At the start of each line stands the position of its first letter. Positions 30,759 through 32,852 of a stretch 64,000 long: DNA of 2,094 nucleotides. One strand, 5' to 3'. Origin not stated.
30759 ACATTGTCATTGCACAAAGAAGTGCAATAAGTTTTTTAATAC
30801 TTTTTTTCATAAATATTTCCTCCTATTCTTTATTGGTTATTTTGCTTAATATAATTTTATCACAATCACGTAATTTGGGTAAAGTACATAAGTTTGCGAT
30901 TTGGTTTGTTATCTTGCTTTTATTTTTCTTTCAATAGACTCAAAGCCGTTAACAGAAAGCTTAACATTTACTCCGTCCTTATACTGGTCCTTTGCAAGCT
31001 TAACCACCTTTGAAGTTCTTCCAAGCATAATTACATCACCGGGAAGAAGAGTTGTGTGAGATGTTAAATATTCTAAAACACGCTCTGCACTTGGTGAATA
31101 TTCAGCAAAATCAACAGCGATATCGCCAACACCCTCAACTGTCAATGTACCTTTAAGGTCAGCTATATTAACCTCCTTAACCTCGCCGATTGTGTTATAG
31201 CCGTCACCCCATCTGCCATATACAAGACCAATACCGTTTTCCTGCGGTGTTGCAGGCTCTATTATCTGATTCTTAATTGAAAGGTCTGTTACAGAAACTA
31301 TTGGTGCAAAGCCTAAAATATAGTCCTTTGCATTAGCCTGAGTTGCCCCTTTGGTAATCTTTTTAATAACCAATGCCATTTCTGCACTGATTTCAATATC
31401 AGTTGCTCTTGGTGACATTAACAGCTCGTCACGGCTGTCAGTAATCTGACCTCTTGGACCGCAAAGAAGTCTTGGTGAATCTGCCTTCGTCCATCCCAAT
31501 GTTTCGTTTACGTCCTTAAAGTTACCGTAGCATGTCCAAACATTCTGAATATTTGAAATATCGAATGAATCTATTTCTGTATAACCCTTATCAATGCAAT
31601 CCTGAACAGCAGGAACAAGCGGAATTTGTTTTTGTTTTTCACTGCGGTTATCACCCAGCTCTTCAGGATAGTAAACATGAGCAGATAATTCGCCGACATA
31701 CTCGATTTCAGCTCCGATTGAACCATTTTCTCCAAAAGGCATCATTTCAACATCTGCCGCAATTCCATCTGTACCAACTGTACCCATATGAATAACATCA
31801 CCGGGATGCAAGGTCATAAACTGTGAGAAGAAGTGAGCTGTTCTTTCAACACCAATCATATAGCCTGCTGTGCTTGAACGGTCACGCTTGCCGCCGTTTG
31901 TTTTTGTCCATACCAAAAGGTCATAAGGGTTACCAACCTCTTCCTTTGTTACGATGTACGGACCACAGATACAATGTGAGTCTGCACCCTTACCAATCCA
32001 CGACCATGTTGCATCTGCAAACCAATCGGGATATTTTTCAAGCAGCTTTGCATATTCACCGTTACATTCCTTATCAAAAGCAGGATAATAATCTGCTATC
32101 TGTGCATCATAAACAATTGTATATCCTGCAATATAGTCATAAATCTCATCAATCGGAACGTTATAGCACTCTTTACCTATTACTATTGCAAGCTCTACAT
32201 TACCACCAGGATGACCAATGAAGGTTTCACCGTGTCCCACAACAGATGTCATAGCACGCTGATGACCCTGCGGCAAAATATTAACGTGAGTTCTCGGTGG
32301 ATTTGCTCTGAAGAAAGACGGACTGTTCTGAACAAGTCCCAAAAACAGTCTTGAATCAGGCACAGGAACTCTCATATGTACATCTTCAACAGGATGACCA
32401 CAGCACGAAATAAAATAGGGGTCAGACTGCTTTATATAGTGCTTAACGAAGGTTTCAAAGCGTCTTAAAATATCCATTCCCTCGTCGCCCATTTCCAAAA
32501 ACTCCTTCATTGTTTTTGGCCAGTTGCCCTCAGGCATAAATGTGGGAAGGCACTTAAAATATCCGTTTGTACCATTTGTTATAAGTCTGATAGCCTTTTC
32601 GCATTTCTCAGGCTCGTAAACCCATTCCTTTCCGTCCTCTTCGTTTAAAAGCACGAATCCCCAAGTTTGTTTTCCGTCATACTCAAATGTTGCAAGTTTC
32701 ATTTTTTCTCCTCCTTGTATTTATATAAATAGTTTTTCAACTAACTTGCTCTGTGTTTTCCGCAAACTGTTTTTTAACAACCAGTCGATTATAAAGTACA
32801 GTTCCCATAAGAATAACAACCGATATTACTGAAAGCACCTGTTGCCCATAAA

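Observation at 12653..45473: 33-kb Gram-positive glycan-utilisation supercluster built around uncharacterised giant secreted proteins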

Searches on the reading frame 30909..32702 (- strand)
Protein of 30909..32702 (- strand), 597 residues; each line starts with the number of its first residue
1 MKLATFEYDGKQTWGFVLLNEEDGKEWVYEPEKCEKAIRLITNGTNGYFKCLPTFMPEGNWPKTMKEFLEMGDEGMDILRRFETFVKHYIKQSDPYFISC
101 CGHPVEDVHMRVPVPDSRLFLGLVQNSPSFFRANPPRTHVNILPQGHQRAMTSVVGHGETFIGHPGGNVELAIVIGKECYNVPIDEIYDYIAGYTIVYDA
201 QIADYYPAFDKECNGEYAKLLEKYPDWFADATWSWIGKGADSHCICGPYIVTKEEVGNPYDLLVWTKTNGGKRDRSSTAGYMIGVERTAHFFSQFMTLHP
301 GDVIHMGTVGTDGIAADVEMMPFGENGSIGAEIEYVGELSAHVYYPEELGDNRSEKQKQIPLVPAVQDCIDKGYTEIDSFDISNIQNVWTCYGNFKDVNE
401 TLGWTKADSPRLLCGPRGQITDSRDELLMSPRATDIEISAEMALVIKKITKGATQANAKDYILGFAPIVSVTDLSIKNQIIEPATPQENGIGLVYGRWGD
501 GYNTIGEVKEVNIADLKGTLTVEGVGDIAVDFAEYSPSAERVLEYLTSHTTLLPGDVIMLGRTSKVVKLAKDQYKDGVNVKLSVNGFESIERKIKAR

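Call 4: search_protein_families(library=pfam, proteins=[window:30909-32702:-], max_evalue=0.01)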
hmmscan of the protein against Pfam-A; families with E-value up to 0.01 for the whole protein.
window:30909-32702:- (597 aa): 1 family
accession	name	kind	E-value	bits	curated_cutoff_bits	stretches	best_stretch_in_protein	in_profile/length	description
PF01557.24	FAA_hydrolase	-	4.8e-46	157.6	23.9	2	132-343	20-213/214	Fumarylacetoacetate (FAA) hydrolase C-terminal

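Call 6: search_protein_families(library=ncbifam, proteins=[window:30909-32702:-], max_evalue=0.01)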
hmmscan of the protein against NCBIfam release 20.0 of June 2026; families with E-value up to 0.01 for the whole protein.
window:30909-32702:- (597 aa): 6 families
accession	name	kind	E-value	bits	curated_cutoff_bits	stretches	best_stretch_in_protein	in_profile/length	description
TIGR02303.1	HpaG-C-term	equivalog_domain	6.9e-29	101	276.4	3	238-341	145-240/245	4-hydroxyphenylacetate degradation bifunctional isomerase/decarboxylase, C-terminal subunit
TIGR02305.1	HpaG-N-term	equivalog_domain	4.4e-27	94.9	228.65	3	238-311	109-181/205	4-hydroxyphenylacetate degradation bifunctional isomerase/decarboxylase, N-terminal subunit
NF053535.1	DhyDRhmHlse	equivalog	5.4e-26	91.5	500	2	168-325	124-260/284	2,4-didehydro-3-deoxy-L-rhamnonate hydrolase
NF011750.0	PRK15203.1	equivalog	1.1e-21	77.1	811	3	241-315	328-400/429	4-hydroxyphenylacetate degradation bifunctional isomerase/decarboxylase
NF007967.0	PRK10691.1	equivalog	1e-13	51.2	201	2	167-310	69-194/219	fumarylacetoacetate hydrolase family protein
NF009399.0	PRK12764.1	equivalog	2.3e-09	36.8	444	1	170-311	76-195/501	fumarylacetoacetate hydrolase family protein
